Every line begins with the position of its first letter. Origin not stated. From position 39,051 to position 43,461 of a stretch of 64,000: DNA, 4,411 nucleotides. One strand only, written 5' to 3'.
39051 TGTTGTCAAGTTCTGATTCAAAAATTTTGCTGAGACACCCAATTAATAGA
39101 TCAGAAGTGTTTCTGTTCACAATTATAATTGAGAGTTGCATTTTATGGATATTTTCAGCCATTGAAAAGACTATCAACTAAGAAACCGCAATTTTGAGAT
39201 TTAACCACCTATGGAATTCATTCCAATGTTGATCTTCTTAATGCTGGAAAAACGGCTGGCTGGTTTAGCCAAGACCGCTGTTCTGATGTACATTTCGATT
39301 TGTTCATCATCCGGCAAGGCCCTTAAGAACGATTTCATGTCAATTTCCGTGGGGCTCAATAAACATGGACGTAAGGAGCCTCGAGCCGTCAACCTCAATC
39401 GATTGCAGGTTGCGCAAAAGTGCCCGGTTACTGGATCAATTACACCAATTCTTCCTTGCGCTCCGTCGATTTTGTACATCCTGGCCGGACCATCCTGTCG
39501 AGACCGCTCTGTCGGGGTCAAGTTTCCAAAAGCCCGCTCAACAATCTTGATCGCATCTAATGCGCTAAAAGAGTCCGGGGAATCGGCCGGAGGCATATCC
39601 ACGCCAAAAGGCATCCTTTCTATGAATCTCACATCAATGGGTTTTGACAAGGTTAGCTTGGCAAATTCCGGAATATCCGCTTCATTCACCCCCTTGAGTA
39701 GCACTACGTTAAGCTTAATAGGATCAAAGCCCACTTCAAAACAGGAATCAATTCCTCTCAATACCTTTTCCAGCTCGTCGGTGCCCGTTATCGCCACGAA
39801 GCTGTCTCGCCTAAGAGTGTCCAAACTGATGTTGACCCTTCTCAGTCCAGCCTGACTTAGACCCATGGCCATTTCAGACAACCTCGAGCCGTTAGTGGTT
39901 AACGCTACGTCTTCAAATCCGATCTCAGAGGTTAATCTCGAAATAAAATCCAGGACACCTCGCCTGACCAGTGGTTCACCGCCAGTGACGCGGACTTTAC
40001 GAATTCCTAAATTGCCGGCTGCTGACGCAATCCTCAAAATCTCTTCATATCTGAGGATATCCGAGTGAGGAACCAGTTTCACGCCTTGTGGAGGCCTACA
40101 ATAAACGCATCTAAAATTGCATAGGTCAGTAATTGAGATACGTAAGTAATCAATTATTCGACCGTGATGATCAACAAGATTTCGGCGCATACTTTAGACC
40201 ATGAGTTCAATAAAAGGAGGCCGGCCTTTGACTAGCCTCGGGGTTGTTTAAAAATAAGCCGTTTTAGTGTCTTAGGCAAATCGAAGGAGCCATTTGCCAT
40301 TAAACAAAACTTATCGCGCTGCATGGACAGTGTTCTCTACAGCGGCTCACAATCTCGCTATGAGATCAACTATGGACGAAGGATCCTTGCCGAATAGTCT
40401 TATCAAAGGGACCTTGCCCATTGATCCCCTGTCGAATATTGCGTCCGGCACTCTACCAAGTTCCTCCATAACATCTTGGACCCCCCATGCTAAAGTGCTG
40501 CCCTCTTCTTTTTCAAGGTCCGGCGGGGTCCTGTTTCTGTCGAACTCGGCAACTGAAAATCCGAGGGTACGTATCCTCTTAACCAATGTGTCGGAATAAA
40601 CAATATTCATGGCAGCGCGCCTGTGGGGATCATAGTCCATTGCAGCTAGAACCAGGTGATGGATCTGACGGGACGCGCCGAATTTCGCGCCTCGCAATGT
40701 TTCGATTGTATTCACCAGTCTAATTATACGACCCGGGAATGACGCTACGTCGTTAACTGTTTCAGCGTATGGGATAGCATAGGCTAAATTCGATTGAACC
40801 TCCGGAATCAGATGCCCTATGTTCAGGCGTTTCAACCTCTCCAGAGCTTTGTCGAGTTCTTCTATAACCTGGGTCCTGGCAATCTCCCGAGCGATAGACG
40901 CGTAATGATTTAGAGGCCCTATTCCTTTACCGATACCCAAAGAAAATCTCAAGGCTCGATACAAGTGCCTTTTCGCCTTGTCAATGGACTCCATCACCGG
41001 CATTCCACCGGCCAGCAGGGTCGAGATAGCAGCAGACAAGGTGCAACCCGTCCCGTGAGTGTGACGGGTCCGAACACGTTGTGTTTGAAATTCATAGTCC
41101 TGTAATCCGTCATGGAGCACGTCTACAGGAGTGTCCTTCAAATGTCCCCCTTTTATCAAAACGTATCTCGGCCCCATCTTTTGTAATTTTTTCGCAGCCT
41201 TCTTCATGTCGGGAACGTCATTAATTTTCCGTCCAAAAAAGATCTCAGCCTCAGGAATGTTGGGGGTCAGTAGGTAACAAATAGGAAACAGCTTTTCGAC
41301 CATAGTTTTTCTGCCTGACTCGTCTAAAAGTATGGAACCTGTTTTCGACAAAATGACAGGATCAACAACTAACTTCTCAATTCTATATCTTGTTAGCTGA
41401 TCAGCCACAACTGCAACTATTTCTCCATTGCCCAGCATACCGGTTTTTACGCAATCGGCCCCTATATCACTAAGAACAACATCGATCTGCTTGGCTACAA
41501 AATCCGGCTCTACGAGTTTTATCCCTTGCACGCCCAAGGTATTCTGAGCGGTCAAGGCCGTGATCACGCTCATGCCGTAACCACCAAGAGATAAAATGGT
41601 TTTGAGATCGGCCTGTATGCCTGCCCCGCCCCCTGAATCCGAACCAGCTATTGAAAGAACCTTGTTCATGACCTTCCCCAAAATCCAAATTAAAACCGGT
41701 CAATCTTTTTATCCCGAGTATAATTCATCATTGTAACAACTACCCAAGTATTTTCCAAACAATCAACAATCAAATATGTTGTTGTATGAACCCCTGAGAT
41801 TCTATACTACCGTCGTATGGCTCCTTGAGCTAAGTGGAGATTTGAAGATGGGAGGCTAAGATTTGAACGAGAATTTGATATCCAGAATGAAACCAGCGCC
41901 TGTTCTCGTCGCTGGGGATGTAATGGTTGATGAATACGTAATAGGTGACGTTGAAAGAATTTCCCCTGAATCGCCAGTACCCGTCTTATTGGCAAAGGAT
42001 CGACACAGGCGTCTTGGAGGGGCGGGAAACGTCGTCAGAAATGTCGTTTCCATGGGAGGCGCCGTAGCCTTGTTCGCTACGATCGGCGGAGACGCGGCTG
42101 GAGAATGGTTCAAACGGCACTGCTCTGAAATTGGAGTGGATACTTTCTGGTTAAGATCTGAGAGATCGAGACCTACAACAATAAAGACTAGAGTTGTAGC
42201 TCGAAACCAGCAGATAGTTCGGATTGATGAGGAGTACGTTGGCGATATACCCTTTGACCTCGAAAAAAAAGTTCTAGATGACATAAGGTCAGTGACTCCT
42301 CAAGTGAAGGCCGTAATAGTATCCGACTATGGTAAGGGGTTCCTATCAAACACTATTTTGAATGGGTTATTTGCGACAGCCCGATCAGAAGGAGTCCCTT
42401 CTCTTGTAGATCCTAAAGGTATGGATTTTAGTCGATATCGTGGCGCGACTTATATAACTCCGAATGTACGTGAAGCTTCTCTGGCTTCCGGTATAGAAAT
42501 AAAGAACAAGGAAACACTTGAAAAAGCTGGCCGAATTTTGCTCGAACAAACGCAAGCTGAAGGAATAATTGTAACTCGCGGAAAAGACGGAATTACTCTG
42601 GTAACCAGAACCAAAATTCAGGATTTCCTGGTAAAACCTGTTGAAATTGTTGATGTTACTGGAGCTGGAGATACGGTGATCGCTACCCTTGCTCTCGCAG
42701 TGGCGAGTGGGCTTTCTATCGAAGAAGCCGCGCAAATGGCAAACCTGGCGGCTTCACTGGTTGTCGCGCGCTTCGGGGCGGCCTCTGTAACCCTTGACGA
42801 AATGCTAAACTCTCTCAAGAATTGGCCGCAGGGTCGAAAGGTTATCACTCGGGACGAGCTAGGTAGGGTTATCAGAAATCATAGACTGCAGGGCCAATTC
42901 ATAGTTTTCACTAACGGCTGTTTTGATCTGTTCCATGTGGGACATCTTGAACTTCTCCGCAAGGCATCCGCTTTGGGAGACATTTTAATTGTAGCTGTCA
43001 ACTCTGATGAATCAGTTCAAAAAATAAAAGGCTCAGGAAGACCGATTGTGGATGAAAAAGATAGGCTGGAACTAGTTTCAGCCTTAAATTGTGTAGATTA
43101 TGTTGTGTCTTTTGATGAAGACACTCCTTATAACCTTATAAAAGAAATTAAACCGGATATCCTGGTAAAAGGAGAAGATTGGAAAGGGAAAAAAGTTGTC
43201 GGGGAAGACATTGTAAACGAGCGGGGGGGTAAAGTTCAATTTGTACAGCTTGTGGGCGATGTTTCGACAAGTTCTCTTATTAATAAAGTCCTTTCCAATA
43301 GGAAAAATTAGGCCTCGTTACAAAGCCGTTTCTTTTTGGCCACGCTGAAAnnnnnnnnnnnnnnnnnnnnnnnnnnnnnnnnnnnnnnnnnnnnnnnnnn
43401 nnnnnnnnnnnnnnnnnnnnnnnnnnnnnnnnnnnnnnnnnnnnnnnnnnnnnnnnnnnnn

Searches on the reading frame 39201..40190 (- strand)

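Call 61: search_protein_families(library=pfam, proteins=[window:39201-40190:-], max_evalue=0.00001)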
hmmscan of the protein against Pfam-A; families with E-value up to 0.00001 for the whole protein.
window:39201-40190:- (329 aa): 2 families
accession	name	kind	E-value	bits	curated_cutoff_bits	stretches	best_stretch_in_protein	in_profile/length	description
PF04055.27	Radical_SAM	-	3.4e-31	109.1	29.5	1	18-179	1-165/166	Radical SAM superfamily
PF06463.18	Mob_synth_C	-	1.6e-29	102.9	37.4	1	185-312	1-125/128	Molybdenum Cofactor Synthesis C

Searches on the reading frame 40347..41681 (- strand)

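Call 8: search_protein_families(library=pfam, proteins=[window:40347-41681:-], max_evalue=0.01)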
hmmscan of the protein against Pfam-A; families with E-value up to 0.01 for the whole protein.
window:40347-41681:- (444 aa): 3 families
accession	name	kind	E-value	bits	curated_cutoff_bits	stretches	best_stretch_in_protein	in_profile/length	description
PF08543.17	Phos_pyr_kin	-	8.9e-90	300.8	27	1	15-258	1-246/246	Phosphomethylpyrimidine kinase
PF10120.14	ThiN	-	1.1e-54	185.1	25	1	275-441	1-163/165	Thiamine-phosphate synthase ThiN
PF00294.29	PfkB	-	9.5e-10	38.7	25.8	1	117-236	164-282/302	pfkB family carbohydrate kinase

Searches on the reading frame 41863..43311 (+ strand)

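Call 8: search_protein_families(library=pfam, proteins=[window:41863-43311:+], max_evalue=0.01)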
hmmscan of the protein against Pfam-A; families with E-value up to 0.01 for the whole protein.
window:41863-43311:+ (482 aa): 3 families
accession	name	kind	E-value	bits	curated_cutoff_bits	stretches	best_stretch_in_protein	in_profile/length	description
PF00294.29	PfkB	-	5.2e-45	154.5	25.8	1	16-308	6-297/302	pfkB family carbohydrate kinase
PF01467.32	CTP_transf_like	-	3.3e-22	79.6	21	1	349-440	1-90/133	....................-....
PF08543.17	Phos_pyr_kin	-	3.1e-10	40.3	27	1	194-294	119-225/246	Phosphomethylpyrimidine kinase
